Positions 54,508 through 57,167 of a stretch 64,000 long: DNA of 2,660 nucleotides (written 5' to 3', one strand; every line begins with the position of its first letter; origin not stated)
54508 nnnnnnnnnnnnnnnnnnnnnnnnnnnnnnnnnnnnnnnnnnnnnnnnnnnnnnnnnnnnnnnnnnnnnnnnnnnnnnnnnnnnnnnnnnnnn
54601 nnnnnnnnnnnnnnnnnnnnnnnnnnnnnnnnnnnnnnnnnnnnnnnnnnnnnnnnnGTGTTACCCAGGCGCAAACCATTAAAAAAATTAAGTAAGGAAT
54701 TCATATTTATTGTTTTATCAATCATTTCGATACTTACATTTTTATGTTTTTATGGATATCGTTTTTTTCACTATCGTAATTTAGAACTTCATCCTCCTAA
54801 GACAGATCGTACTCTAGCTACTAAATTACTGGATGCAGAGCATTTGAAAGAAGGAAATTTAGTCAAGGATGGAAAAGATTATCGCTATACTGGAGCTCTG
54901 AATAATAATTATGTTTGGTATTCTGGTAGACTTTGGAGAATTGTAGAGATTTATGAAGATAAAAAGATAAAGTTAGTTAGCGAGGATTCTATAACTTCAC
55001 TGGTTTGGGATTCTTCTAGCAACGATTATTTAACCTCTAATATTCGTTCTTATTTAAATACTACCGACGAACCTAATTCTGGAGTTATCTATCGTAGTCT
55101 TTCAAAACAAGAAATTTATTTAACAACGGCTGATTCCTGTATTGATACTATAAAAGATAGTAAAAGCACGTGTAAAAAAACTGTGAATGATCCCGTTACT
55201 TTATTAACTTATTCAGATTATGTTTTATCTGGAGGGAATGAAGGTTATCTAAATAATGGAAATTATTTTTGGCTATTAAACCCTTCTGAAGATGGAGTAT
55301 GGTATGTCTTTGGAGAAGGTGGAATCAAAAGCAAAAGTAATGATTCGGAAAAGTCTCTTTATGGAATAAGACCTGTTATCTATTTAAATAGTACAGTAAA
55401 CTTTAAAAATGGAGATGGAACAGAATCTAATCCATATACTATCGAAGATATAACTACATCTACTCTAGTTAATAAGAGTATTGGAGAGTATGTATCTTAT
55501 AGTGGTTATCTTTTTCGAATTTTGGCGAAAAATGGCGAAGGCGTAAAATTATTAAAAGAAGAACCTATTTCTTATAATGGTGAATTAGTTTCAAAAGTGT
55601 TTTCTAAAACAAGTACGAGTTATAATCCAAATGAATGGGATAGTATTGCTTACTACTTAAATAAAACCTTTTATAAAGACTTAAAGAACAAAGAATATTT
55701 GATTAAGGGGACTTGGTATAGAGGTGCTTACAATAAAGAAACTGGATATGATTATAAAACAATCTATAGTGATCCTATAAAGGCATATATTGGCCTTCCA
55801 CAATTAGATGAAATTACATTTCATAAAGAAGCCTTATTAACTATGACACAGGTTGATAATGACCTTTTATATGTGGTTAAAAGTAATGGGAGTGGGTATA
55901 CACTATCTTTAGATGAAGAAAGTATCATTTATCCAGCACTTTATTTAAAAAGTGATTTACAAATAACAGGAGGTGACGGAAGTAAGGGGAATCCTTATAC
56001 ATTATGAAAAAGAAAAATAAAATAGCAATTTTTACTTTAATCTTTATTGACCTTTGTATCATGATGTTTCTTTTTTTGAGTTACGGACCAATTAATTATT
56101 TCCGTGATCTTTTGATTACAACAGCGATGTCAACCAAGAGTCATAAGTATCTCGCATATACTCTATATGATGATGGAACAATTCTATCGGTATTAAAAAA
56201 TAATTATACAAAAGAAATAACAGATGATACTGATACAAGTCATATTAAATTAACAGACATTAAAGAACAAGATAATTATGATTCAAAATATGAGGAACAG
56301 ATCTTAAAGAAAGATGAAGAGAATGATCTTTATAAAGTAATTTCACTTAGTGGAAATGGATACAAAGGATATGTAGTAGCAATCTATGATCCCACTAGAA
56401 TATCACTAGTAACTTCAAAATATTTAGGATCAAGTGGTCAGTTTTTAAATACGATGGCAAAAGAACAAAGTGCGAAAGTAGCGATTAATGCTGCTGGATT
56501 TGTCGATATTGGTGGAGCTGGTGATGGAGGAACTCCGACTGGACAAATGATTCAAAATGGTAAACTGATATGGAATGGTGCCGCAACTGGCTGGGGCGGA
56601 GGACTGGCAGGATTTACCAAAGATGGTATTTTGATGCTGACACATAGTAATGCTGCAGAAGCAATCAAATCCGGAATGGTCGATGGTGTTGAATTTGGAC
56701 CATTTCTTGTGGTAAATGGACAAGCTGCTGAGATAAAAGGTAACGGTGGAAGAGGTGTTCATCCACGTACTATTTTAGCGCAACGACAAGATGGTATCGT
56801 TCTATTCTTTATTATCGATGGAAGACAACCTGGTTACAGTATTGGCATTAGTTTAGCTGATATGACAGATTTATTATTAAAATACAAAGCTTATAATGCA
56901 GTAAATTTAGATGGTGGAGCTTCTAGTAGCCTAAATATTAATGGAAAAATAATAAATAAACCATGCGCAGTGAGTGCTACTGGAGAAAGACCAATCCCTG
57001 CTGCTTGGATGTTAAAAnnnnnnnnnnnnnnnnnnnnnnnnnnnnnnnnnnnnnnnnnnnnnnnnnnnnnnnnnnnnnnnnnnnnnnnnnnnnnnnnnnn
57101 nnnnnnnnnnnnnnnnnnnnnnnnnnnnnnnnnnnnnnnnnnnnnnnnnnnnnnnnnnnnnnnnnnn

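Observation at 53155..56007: Glycolytic enzyme GpmI fused in frame to a TM helix and two extracellular adhesin-type modules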

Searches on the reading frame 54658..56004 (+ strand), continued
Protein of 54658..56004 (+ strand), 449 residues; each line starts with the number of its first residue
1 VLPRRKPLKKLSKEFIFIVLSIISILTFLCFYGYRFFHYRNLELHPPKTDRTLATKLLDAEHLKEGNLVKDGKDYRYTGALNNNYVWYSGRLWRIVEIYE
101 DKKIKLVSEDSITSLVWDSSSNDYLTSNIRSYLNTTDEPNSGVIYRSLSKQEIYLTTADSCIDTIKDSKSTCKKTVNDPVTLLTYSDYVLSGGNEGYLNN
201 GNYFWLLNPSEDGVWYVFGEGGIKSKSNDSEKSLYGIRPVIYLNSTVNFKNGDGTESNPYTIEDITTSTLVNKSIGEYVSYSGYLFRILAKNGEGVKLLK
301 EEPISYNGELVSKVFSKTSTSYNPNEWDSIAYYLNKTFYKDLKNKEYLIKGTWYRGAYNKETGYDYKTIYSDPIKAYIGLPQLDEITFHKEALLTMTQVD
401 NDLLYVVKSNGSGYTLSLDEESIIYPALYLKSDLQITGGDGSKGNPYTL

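Call 48: fold_search(model_id=the predicted structure, library=viral)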
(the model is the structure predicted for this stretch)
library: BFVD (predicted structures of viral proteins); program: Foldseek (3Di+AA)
matches with E <= 10: 282; with E <= 0.001: 14
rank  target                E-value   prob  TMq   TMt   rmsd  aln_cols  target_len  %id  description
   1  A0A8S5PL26            3.4e-11  1.00  0.29  0.27  21.4       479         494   16  DUF6273 domain-containing protein [Siphoviridae sp. ctOSJ35]
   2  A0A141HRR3            3.8e-06  1.00  0.30  0.10  15.7       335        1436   17  (no name in the UniProt tables at hand)
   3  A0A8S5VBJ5            5.6e-06  1.00  0.28  0.46  16.4       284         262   11  ATP-binding sugar transporter [Myoviridae sp. ctbEa13]
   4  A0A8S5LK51            8.3e-06  1.00  0.28  0.33   4.6       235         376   14  DUF6273 domain-containing protein [Siphoviridae sp. ctnhN1]
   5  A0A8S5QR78            3.8e-05  1.00  0.30  0.47   6.4       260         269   14  Uncharacterized protein [Siphoviridae sp. ctE6L85]
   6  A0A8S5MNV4            6.0e-05  1.00  0.31  0.63   4.6       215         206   13  DUF6273 domain-containing protein [Myoviridae sp. ctI7W9]
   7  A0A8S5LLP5            6.4e-05  1.00  0.27  0.17  17.5       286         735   14  Interferon alpha/beta receptor 1, Interferon I interferon signaling complex [Siphoviridae sp. ctvok7]
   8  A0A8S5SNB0            7.2e-05  1.00  0.24  0.60   4.2       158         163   16  DUF6273 domain-containing protein [Siphoviridae sp. ctCb814]
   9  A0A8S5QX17            1.4e-04  1.00  0.24  0.18   5.8       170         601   17  Concanavalin A-like lectin/glucanase superfamily protein [Siphoviridae sp. ctcuE16]
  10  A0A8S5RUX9            1.4e-04  1.00  0.26  0.21  12.0       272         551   12  (no name in the UniProt tables at hand)
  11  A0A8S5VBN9            2.9e-04  1.00  0.28  0.38  15.3       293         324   15  DUF6273 domain-containing protein [Myoviridae sp. ctbEa13]
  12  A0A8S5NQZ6            6.2e-04  1.00  0.28  0.22   5.0       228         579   13  Tail sheath protein [Myoviridae sp. ctj3P51]
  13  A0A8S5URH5            6.9e-04  1.00  0.25  0.34   5.8       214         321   12  Uncharacterized protein [Myoviridae sp. ctsIb3]
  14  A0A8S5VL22            7.3e-04  1.00  0.29  0.18  17.8       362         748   14  (no name in the UniProt tables at hand)
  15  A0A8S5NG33            2.7e-03  1.00  0.23  0.23   5.7       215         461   10  Receptor Binding Protein [Siphoviridae sp. ctHEr2]
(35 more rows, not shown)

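Call 76: search_protein_families(library=pfam, alignment_id=A1, max_evalue=0.01)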
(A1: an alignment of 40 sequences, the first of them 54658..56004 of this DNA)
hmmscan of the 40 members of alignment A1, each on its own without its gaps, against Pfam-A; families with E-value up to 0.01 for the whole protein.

A. member 1, window:54658-56004:+ (449 aa): 0 families

B. families by the number of members that match (of 40 scanned): 3 families
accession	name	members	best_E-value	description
PF19789.6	DUF6273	17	1.8e-07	Domain of unknown function (DUF6273)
PF08717.15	CoV_NSP8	3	0.00015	Coronavirus replicase NSP8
PF24395.1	OLD-like_TOPRIM_1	2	0.001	OLD-like TOPRIM 1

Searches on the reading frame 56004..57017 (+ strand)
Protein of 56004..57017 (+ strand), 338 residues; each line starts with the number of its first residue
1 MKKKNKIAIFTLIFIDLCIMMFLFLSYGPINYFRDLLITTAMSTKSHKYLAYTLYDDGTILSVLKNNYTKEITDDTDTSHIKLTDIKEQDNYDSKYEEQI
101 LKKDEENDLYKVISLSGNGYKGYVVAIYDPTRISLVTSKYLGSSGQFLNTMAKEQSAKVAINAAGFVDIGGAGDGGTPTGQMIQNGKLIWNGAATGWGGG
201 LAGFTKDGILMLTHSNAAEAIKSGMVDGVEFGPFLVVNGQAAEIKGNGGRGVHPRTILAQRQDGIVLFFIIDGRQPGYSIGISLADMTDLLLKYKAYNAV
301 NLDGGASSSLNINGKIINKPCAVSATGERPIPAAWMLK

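Call 3: search_protein_families(library=pfam, proteins=[window:56004-57017:+], max_evalue=0.01)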
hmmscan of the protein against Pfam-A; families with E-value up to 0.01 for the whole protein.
window:56004-57017:+ (338 aa): 1 family
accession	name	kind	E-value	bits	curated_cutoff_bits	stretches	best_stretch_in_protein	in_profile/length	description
PF09992.14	NAGPA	-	2.2e-38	132.6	25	1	157-337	3-168/169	Phosphodiester glycosidase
